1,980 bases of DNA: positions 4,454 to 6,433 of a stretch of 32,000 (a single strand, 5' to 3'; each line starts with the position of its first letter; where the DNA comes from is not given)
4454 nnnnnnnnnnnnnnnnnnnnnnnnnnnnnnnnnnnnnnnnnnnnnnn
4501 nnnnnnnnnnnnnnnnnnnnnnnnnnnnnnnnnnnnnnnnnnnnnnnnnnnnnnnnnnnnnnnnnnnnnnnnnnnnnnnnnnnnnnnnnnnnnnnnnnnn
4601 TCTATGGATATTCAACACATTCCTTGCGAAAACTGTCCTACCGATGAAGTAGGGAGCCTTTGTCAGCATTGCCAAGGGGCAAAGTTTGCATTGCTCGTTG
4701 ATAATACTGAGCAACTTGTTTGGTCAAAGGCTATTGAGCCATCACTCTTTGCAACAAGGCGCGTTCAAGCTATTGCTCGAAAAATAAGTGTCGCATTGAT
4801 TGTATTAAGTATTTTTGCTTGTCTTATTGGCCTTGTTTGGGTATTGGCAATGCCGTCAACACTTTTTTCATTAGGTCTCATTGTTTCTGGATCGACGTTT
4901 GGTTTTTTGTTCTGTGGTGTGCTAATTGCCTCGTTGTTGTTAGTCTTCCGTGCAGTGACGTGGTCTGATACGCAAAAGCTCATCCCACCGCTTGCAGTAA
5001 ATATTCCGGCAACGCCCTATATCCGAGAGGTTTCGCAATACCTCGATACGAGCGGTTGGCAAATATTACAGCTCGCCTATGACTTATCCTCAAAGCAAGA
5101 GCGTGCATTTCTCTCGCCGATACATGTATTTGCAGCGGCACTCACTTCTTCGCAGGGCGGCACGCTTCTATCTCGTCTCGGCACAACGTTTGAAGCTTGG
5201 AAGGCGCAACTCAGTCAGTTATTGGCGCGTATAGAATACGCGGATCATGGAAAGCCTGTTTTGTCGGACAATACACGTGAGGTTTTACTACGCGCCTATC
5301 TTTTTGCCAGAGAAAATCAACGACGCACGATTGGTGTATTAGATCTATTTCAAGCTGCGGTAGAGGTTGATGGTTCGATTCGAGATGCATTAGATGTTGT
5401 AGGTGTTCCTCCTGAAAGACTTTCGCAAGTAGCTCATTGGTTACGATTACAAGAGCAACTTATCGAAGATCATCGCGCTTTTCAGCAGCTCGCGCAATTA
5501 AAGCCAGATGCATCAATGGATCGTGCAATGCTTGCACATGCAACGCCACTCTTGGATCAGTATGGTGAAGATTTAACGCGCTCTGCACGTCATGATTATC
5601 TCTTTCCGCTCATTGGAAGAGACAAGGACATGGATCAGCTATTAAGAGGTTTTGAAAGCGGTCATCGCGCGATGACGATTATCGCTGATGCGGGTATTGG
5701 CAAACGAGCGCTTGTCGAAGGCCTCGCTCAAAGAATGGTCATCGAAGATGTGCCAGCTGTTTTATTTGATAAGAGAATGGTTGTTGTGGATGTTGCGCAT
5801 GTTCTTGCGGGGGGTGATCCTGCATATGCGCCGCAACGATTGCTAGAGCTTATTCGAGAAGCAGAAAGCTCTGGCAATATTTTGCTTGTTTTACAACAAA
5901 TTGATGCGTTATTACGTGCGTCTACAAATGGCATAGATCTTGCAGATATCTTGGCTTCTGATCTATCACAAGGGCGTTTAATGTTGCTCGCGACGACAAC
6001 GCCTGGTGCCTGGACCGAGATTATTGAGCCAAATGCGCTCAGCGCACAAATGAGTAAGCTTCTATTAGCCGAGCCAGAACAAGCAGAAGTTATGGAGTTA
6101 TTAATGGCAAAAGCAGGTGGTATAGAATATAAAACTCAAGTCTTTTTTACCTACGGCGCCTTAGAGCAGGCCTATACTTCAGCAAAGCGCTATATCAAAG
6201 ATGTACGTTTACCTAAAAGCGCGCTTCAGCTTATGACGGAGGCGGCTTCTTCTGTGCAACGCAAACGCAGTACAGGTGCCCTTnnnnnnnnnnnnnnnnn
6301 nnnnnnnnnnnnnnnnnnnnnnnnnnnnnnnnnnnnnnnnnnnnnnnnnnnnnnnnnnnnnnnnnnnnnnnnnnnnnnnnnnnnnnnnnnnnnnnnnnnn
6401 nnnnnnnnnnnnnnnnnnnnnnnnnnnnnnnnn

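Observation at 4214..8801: Membrane-tethered zinc-ribbon Clp/Hsp100 ATPase with an inactive D1 module, in an envelope operon at the usual ftsI/murE/murF position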

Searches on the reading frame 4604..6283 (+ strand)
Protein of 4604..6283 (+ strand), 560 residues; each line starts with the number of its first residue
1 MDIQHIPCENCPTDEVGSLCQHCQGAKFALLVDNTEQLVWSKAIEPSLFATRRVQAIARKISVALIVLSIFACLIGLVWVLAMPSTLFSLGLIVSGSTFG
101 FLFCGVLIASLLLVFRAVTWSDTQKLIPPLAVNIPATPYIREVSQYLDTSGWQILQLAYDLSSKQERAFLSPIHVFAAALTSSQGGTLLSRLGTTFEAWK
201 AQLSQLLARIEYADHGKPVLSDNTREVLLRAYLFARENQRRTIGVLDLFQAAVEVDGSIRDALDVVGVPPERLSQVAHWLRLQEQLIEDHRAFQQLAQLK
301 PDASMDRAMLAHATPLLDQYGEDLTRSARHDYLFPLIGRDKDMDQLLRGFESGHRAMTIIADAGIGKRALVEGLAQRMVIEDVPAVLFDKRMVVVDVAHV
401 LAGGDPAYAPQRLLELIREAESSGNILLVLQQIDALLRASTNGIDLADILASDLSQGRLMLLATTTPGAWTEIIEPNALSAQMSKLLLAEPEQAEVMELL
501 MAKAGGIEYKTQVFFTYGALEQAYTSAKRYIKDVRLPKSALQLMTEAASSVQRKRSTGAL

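Call 59: find_homologous_proteins(query=window:4604-6283:+, max_evalue=1e-10)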
Query window:4604-6283:+ (560 aa): 359 proteins with E <= 1e-10 among 8000 candidates; the best 120 are listed.
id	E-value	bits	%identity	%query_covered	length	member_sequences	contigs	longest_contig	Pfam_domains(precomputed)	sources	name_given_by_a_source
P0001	0.0e+0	1196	98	100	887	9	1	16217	PF02861.26,PF07724.21,PF00004.36,PF17871.8,PF07728.21,PF10431.16,PF13191.13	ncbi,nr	ncbi:MAG: ATP-dependent Clp protease ATP-binding subunit [Candidatus Magasanikbacteria bacterium]|nr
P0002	3.4e-257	872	69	100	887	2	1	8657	PF02861.26,PF00158.33,PF07724.21,PF00004.36,PF17871.8,PF07728.21,PF10431.16,PF13191.13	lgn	-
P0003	5.1e-255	865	69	100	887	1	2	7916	PF02861.26,PF00158.33,PF07724.21,PF00004.36,PF13401.13,PF17871.8,PF07728.21,PF10431.16,PF13191.13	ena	-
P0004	7.4e-254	861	68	100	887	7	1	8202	PF02861.26,PF00158.33,PF07724.21,PF00004.36,PF17871.8,PF07728.21,PF10431.16,PF13191.13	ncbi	-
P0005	2.1e-249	847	67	100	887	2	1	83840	PF02861.26,PF00158.33,PF07724.21,PF00004.36,PF13401.13,PF17871.8,PF07728.21,PF10431.16,PF13191.13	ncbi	ncbi:MAG: ATP-dependent Clp protease ATP-binding subunit [Patescibacteria group bacterium]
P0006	1.2e-188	646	56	95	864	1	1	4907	PF02861.26,PF00158.33,PF07724.21,PF00004.36,PF07728.21,PF10431.16,PF20720.4,PF13191.13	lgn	-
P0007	4.9e-168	578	50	100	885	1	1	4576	PF02861.26,PF07724.21,PF00004.36,PF07728.21,PF10431.16,PF13191.13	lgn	-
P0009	4.1e-120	420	40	93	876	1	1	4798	PF02861.26,PF00004.36,PF13401.13,PF03193.23,PF17871.8,PF07728.21,PF13191.13,PF00158.33,PF07724.21,PF12775.14,PF05729.19,PF10431.16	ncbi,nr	ncbi:MAG: ATP-dependent Clp protease ATP-binding subunit [Candidatus Uhrbacteria bacterium]|nr:ATP-d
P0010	8.6e-120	419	40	93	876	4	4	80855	PF02861.26,PF00004.36,PF13401.13,PF17871.8,PF13238.13,PF07728.21,PF13191.13,PF00158.33,PF07724.21,PF12775.14,PF02367.24,PF13521.13,PF10431.16,PF20720.4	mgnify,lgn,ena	mgnify:FL=1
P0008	1.1e-118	415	44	85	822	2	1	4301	PF02861.26,PF00004.36,PF13401.13,PF20703.4,PF17871.8,PF13238.13,PF07728.21,PF13191.13,PF00158.33,PF07724.21,PF12775.14,PF05729.19,PF10431.16,PF20720.4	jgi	jgi:ATP-dependent Clp protease ATP-binding subunit ClpC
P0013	2.7e-101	358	37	99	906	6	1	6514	PF02861.26,PF00004.36,PF13401.13,PF17871.8,PF07728.21,PF13191.13,PF00158.33,PF07724.21,PF00005.34,PF12775.14,PF05729.19,PF02367.24,PF10431.16,PF20720.4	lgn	-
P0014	1.7e-99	352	36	93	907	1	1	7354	PF02861.26,PF00158.33,PF07724.21,PF12775.14,PF00004.36,PF13401.13,PF17871.8,PF07728.21,PF10431.16,PF20720.4,PF13191.13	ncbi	-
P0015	1.3e-88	316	33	97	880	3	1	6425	PF02861.26,PF00158.33,PF07724.21,PF05729.19,PF00004.36,PF13401.13,PF07728.21,PF10431.16,PF13191.13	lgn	-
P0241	2.0e-37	147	32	44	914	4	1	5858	PF13173.13,PF13223.12,PF13604.13,PF00004.36,PF13401.13,PF23569.2,PF17871.8,PF01637.25,PF07728.21,PF13191.13,PF07724.21,PF05729.19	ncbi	ncbi:MAG: AAA family ATPase [Candidatus Limnocylindrales bacterium]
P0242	7.9e-35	139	33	44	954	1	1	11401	PF13173.13,PF07724.21,PF13604.13,PF12775.14,PF05729.19,PF00004.36,PF23569.2,PF17871.8,PF07728.21,PF13191.13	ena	-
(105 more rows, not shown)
